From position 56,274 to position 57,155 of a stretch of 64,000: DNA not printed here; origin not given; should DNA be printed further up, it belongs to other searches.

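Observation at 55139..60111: Translationally coupled five-gene operon: GS-like ligase, TPR-methyltransferase, DUF1028, ankyrin protein, thiamine pyrophosphokinase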

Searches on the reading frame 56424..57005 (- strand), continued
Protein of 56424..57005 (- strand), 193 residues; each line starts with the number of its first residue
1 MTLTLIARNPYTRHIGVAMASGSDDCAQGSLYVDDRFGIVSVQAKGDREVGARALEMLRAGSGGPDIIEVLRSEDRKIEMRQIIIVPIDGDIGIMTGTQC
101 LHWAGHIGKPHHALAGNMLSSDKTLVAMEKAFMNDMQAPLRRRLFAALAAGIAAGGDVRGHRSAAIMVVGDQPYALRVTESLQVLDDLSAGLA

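Call 47: get_annotated_region(hit=H22, flank=6000)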
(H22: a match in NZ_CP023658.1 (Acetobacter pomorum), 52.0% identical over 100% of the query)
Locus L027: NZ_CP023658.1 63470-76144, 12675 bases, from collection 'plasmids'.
description: Acetobacter pomorum strain BDGP5 plasmid pApBDGP5A, complete sequence
organism: Acetobacter pomorum (NCBI taxid 65959)
taxonomy: Bacteria; Pseudomonadota; Alphaproteobacteria; Rhodospirillales; Acetobacteraceae; Acetobacter; Acetobacter pomorum
host: -; source: Drosophila melanogaster Oregon-R modENCODE,gut; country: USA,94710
typing (MOB-suite, as given by PLSDB): mobilizable; replicon rep_cluster_1288; relaxase MOBP
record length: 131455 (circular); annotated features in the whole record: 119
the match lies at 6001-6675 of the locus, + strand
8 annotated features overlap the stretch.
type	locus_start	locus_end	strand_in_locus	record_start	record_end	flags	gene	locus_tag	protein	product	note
CDS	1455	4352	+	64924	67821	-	nirB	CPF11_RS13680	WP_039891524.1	nitrite reductase large subunit NirB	GO:0042128 - nitrate assimilation [Evidence IEA]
CDS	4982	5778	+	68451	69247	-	-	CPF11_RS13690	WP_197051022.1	IS5 family transposase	-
CDS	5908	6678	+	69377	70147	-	-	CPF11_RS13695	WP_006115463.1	DUF1028 domain-containing protein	-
CDS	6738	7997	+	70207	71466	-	-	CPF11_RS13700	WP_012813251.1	NAD(P)/FAD-dependent oxidoreductase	-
CDS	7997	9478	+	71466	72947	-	-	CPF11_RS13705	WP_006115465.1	aldehyde dehydrogenase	-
CDS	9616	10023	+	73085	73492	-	-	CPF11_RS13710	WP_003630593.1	Rid family hydrolase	-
CDS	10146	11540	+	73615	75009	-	-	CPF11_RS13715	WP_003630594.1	cytosine permease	GO:0055085 - transmembrane transport [Evidence IEA]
CDS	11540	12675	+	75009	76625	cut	-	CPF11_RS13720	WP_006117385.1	GMC family oxidoreductase N-terminal domain-containing protein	-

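Call 48: get_annotated_region(hit=H25, flank=6000)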
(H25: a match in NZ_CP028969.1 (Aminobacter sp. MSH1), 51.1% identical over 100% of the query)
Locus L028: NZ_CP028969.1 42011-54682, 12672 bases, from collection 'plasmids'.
description: Aminobacter sp. MSH1 plasmid pUSP1, complete sequence
organism: Aminobacter sp. MSH1 (NCBI taxid 374606)
taxonomy: Bacteria; Pseudomonadota; Alphaproteobacteria; Hyphomicrobiales; Phyllobacteriaceae; Aminobacter; Aminobacter sp. MSH1
host: -; source: Soil,Dichlobenil-treated soil sampled from the courtyard of a former plant nursery located above a ...; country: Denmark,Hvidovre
typing (MOB-suite, as given by PLSDB): non-mobilizable
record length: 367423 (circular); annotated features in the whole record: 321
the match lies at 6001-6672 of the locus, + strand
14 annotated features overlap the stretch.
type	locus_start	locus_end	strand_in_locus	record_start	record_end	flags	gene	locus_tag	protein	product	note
CDS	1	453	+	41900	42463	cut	-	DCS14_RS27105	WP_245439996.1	HutD family protein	-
CDS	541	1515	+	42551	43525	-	-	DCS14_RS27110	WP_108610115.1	hypothetical protein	-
CDS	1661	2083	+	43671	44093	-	-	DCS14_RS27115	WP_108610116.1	heme-binding protein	-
CDS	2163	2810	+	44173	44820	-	-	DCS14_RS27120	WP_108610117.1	glutathione S-transferase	-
CDS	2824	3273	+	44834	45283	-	-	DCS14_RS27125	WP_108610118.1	type II 3-dehydroquinate dehydratase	-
CDS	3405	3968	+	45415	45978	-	-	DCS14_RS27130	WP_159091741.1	flavin reductase family protein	-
CDS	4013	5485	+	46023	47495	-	-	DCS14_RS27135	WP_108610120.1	4-hydroxyphenylacetate 3-hydroxylase family protein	-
CDS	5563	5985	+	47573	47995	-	-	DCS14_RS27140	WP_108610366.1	RidA family protein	-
CDS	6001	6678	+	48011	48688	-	-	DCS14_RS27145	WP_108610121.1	DUF1028 domain-containing protein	-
CDS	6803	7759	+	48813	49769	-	-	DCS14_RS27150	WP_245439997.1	LysR family transcriptional regulator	-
CDS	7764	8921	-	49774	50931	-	argE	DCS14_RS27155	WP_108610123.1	acetylornithine deacetylase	GO:0006592 - ornithine biosynthetic process [Evidence IEA]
CDS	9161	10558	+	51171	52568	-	-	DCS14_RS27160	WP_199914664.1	aspartate ammonia-lyase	-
CDS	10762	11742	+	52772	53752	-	-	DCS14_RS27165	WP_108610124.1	NAD(P)H-quinone oxidoreductase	-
CDS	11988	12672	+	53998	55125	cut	-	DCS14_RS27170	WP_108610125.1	RHE_PE00001 family protein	-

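Call 49: get_annotated_region(hit=H29, flank=6000)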
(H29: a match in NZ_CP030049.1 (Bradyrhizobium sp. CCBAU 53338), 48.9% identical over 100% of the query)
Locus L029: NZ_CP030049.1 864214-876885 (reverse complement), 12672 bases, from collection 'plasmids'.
description: Bradyrhizobium sp. CCBAU 53338 plasmid unnamed, complete sequence
organism: Bradyrhizobium sp. CCBAU 53338 (NCBI taxid 1325111)
taxonomy: Bacteria; Pseudomonadota; Alphaproteobacteria; Hyphomicrobiales; Nitrobacteraceae; Bradyrhizobium; Bradyrhizobium sp. CCBAU 53338
host: -; source: Arachis hypogaea,Microbe,nodule; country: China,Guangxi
typing (MOB-suite, as given by PLSDB): mobilizable; relaxase MOBP
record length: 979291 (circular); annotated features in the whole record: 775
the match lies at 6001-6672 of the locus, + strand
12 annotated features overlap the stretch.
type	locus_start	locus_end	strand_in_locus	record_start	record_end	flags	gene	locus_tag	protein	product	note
CDS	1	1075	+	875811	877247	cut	-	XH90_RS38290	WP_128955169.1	NAD-dependent succinate-semialdehyde dehydrogenase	-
CDS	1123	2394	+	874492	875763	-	-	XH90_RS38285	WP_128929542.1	hypothetical protein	-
CDS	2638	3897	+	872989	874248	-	-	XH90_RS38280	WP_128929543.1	Glu/Leu/Phe/Val dehydrogenase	-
CDS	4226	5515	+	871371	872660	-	-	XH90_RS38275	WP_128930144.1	NAD(P)/FAD-dependent oxidoreductase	-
CDS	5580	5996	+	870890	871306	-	-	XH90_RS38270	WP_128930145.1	RidA family protein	-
CDS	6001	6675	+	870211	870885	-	-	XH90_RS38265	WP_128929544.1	DUF1028 domain-containing protein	-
CDS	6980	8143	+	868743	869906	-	argE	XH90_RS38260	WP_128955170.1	acetylornithine deacetylase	GO:0006592 - ornithine biosynthetic process [Evidence IEA]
CDS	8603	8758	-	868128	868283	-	-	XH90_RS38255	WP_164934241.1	hypothetical protein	-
CDS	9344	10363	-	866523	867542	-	-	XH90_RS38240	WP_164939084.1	Ldh family oxidoreductase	-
CDS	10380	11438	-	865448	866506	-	-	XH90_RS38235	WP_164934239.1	2-dehydropantoate 2-reductase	GO:0015940 - pantothenate biosynthetic process [Evidence IEA]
CDS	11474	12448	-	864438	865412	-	-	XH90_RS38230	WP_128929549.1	flavin reductase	-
CDS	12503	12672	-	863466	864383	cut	-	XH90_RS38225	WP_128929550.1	SMP-30/gluconolactonase/LRE family protein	-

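Call 50: get_annotated_region(hit=H3, flank=6000)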
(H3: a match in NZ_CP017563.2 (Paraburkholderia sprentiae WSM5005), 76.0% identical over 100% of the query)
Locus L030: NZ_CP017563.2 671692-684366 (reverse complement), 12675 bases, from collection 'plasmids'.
description: Paraburkholderia sprentiae WSM5005 plasmid pl1WSM5005, complete sequence
organism: Paraburkholderia sprentiae WSM5005 (NCBI taxid 754502)
taxonomy: Bacteria; Pseudomonadota; Betaproteobacteria; Burkholderiales; Burkholderiaceae; Paraburkholderia; Paraburkholderia sprentiae; Paraburkholderia sprentiae WSM5005
host: -; source: Lebeckia ambigua,root nodule; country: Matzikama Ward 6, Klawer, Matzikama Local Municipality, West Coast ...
typing (MOB-suite, as given by PLSDB): non-mobilizable
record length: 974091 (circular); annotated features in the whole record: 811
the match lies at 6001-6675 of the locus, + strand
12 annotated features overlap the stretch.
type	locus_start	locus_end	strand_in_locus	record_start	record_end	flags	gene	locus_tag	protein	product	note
CDS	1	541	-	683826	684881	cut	-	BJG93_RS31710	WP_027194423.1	ABC transporter substrate-binding protein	-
CDS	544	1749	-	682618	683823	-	-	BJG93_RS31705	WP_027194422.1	ABC transporter ATP-binding protein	-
CDS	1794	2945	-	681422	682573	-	-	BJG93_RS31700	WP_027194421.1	SRPBCC family protein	GO:0044237 - cellular metabolic process [Evidence IEA]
CDS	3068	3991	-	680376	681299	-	-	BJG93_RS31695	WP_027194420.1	LysR family transcriptional regulator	-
CDS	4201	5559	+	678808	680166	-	-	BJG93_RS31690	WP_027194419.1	NAD(P)/FAD-dependent oxidoreductase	-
CDS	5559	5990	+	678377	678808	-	-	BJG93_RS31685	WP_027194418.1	RidA family protein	-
CDS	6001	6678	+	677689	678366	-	-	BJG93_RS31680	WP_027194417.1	DUF1028 domain-containing protein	-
CDS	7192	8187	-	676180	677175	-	-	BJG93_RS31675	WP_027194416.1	M14 family metallopeptidase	-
CDS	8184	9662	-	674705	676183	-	-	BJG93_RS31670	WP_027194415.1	NAD-dependent succinate-semialdehyde dehydrogenase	-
CDS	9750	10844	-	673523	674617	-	-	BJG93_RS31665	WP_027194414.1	tartrate dehydrogenase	GO:0046395 - carboxylic acid catabolic process [Evidence IEA]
CDS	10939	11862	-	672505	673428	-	-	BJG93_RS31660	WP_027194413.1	glyoxylate/hydroxypyruvate reductase A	-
CDS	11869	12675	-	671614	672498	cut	-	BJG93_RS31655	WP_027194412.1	GNAT family N-acetyltransferase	-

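Call 53: search_protein_families(library=pfam, proteins=[L029:4226-5515:+, L030:4201-5559:+, L027:6738-7997:+, L029:1123-2394:+, L022:5214-7004:+, L004:10597-11061:+], max_evalue=0.0001)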
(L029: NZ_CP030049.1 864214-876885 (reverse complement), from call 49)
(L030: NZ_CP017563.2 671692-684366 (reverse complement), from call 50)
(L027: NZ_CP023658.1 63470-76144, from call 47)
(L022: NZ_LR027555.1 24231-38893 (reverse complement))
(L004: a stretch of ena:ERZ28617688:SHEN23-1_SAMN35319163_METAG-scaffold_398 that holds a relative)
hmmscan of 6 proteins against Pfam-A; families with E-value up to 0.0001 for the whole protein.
L029:4226-5515:+ (429 aa): 9 families
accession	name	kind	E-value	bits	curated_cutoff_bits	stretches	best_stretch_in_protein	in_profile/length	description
PF13738.12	Pyr_redox_3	-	2.7e-29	102.8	30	1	9-195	1-194/305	Pyridine nucleotide-disulphide oxidoreductase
PF13434.12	Lys_Orn_oxgnase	-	2.6e-12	47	21.3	1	66-193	83-216/339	L-lysine 6-monooxygenase/L-ornithine 5-monooxygenase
PF07992.20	Pyr_redox_2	-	2.3e-10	40.8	26.1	1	7-193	2-170/291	Pyridine nucleotide-disulphide oxidoreductase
PF01494.25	FAD_binding_3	-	6.3e-07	29.4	22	1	6-39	2-35/349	FAD binding domain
PF13454.12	NAD_binding_9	-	9.3e-07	29.4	21.8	0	68-133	83-154/155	FAD-NAD(P)-binding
PF00743.25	FMO-like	-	1.7e-06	27.2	22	1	131-195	146-213/532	Flavin-binding monooxygenase-like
PF01266.30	DAO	-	3.2e-06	27.4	27.9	0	7-40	1-35/353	FAD dependent oxidoreductase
PF03486.20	HI0933_like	-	7.3e-06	26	50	0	7-38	2-33/244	HI0933-like protein Rossmann domain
PF13450.12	NAD_binding_8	-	7.5e-05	23.4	21.9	0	10-46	1-38/68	NAD(P)-binding Rossmann-like domain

L030:4201-5559:+ (452 aa): 11 families
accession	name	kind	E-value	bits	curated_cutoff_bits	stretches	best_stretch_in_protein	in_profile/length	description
PF13738.12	Pyr_redox_3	-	7.6e-30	104.6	30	1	11-198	1-194/305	Pyridine nucleotide-disulphide oxidoreductase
PF07992.20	Pyr_redox_2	-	1.2e-13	51.6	26.1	1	9-196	2-170/291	Pyridine nucleotide-disulphide oxidoreductase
PF13434.12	Lys_Orn_oxgnase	-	4e-11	43.1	21.3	1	80-195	94-215/339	L-lysine 6-monooxygenase/L-ornithine 5-monooxygenase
PF01266.30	DAO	-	1.2e-10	41.9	27.9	1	72-143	139-215/353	FAD dependent oxidoreductase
PF00743.25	FMO-like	-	2.1e-09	36.8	22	1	50-198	54-213/532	Flavin-binding monooxygenase-like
PF13454.12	NAD_binding_9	-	9.9e-08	32.5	21.8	0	68-136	80-154/155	FAD-NAD(P)-binding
PF03486.20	HI0933_like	-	4.9e-07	29.9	50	0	81-136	109-164/244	HI0933-like protein Rossmann domain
PF01494.25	FAD_binding_3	-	2.5e-06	27.4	22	0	8-40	2-34/349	FAD binding domain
PF01134.28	GIDA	-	4.1e-05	23.3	22.1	0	171-198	2-29/391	Glucose inhibited division protein A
PF00070.33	Pyr_redox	-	6.1e-05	23.9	22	0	171-196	2-27/82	Pyridine nucleotide-disulphide oxidoreductase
PF05834.18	Lycopene_cycl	-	7.7e-05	22.4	23.4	0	171-215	2-44/380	Lycopene cyclase protein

L027:6738-7997:+ (419 aa): 12 families
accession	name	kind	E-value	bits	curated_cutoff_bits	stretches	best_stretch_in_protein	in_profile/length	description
PF13738.12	Pyr_redox_3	-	3.8e-28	99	30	1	9-196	1-194/305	Pyridine nucleotide-disulphide oxidoreductase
PF13434.12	Lys_Orn_oxgnase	-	2.2e-12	47.2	21.3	1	76-193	92-215/339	L-lysine 6-monooxygenase/L-ornithine 5-monooxygenase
PF01266.30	DAO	-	3.8e-12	46.8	27.9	1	77-148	147-226/353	FAD dependent oxidoreductase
PF07992.20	Pyr_redox_2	-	3.2e-11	43.6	26.1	1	7-194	2-170/291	Pyridine nucleotide-disulphide oxidoreductase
PF00743.25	FMO-like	-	2e-09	36.9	22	1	42-196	48-213/532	Flavin-binding monooxygenase-like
PF01494.25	FAD_binding_3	-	2.6e-09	37.2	22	1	5-39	1-35/349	FAD binding domain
PF13454.12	NAD_binding_9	-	1.1e-07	32.3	21.8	0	66-134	80-154/155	FAD-NAD(P)-binding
PF03486.20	HI0933_like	-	8.3e-06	25.9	50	0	80-138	110-168/244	HI0933-like protein Rossmann domain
PF13450.12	NAD_binding_8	-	1.4e-05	25.7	21.9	0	10-47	1-39/68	NAD(P)-binding Rossmann-like domain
PF00899.27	ThiF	-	2.1e-05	24.2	28.1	0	3-34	18-49/238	ThiF family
PF01488.26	Shikimate_DH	-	5.4e-05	23.7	24.3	0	3-42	10-48/138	Shikimate / quinate 5-dehydrogenase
PF00070.33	Pyr_redox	-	5.7e-05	24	22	0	169-194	2-27/82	Pyridine nucleotide-disulphide oxidoreductase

L029:1123-2394:+ (423 aa): 0 families

L022:5214-7004:+ (596 aa): 1 family
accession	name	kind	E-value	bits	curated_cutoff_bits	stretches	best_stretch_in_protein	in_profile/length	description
PF01019.26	G_glu_transpept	-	6.9e-109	365.4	27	1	30-587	2-509/512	Gamma-glutamyltranspeptidase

L004:10597-11061:+ (154 aa): 4 families
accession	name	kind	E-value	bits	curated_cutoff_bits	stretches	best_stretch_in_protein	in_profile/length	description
PF13673.13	Acetyltransf_10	-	3.4e-14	53.3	23.6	1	35-152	20-125/128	Acetyltransferase (GNAT) domain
PF00583.31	Acetyltransf_1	-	1.6e-11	44.9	20.7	1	42-134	24-116/116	Acetyltransferase (GNAT) family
PF13508.13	Acetyltransf_7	-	2.6e-10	41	27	1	50-135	4-83/84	Acetyltransferase (GNAT) domain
PF13527.13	Acetyltransf_9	-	1.4e-08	35.2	25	1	14-134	5-124/127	Acetyltransferase (GNAT) domain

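Call 63: find_related_loci(query=A2, collection=metagenome_contigs, flank=6000)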
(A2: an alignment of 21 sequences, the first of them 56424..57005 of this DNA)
Query A2 (193 aa) in metagenome_contigs; peptide patterns used: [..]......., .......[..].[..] (x = any residue, [..] = any of these).
600 stretches matched a pattern (row limit reached: there are more); 9 encode a relative of the query (tblastn E <= 1e-3); 9 distinct loci.
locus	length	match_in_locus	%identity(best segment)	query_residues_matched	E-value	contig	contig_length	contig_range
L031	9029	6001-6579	80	1-193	2e-93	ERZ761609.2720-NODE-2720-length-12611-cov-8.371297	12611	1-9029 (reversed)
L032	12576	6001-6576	61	1-192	7e-80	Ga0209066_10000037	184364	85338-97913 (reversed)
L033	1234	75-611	62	1-179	7e-76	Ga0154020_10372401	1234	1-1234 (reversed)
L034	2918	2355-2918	60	1-189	9e-72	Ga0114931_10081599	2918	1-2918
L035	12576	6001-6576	58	1-192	6e-71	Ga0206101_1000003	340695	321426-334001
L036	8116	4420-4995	58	1-192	9e-71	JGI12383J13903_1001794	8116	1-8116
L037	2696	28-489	36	27-173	5e-24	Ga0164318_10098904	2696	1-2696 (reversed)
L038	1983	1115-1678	29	1-189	3e-23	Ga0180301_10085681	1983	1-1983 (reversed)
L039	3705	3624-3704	78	1-27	1e-10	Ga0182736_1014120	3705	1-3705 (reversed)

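Call 67: find_encoding_contigs(protein=P0055, flank=7000, max_places=1)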
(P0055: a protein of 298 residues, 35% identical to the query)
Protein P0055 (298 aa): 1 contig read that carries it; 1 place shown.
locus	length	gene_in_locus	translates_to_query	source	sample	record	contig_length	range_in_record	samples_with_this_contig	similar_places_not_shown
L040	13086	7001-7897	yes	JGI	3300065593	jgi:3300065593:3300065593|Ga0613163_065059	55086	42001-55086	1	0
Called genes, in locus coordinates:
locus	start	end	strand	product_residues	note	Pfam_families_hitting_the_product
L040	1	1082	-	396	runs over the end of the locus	PF02515:CoA_transf_3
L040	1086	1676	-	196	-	-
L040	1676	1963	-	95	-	-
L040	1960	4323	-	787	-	PF03176:MMPL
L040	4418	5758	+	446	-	PF07690:MFS_1, PF11700:ATG22, PF07690:MFS_1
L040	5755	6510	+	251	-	PF03009:GDPD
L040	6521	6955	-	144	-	PF19571:ACT_8 (faint), PF01842:ACT (weak), PF22629:ACT_AHAS_ss (faint), PF22468:ACT_9 (faint), PF01842:ACT (weak)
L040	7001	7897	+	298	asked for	PF06267:DUF1028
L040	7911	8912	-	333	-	PF03486:HI0933_like (faint), PF07992:Pyr_redox_2, PF01266:DAO (faint), PF13738:Pyr_redox_3, PF00070:Pyr_redox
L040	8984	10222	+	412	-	PF04551:GcpE, PF26540:GcpE_C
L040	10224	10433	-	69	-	-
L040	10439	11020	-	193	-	PF00578:AhpC-TSA, PF08534:Redoxin, PF13098:Thioredoxin_2 (faint), PF00085:Thioredoxin (faint), PF13905:Thioredoxin_8 (faint)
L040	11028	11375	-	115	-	-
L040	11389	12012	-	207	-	PF00510:COX3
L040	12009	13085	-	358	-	?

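Call 68: find_encoding_contigs(protein=P0067, flank=7000, max_places=1)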
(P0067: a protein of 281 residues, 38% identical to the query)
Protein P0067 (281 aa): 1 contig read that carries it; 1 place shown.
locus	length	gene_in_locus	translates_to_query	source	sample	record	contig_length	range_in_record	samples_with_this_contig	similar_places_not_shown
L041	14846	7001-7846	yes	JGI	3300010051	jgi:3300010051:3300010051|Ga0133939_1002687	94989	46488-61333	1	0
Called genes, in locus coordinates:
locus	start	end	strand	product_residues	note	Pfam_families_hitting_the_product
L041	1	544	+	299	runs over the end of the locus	PF01418:HTH_6, PF12802:MarR_2 (weak), PF01380:SIS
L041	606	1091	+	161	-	PF13474:SnoaL_3 (weak)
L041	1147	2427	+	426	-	PF13433:Peripla_BP_5, PF13458:Peripla_BP_6, PF01094:ANF_receptor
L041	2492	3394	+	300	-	PF02653:BPD_transp_2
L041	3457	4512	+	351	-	PF02653:BPD_transp_2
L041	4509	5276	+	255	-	PF00005:ABC_tran, PF13304:AAA_21 (faint), PF12399:BCA_ABC_TP_C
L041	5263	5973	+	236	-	PF00005:ABC_tran, PF13304:AAA_21 (faint), PF12399:BCA_ABC_TP_C (faint)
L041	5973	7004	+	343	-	PF00296:Bac_luciferase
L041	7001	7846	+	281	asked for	PF06267:DUF1028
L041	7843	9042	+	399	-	PF06545:AllG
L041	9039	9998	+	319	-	PF00296:Bac_luciferase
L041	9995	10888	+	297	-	PF00941:FAD_binding_5, PF03450:CO_deh_flav_C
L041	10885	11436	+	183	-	PF00111:Fer2, PF13085:Fer2_3 (weak), PF01799:Fer2_2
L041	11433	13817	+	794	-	PF01315:Ald_Xan_dh_C, PF02738:MoCoBD_1, PF20256:MoCoBD_2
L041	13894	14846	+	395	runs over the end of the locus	PF01546:Peptidase_M20, PF07687:M20_dimer (weak)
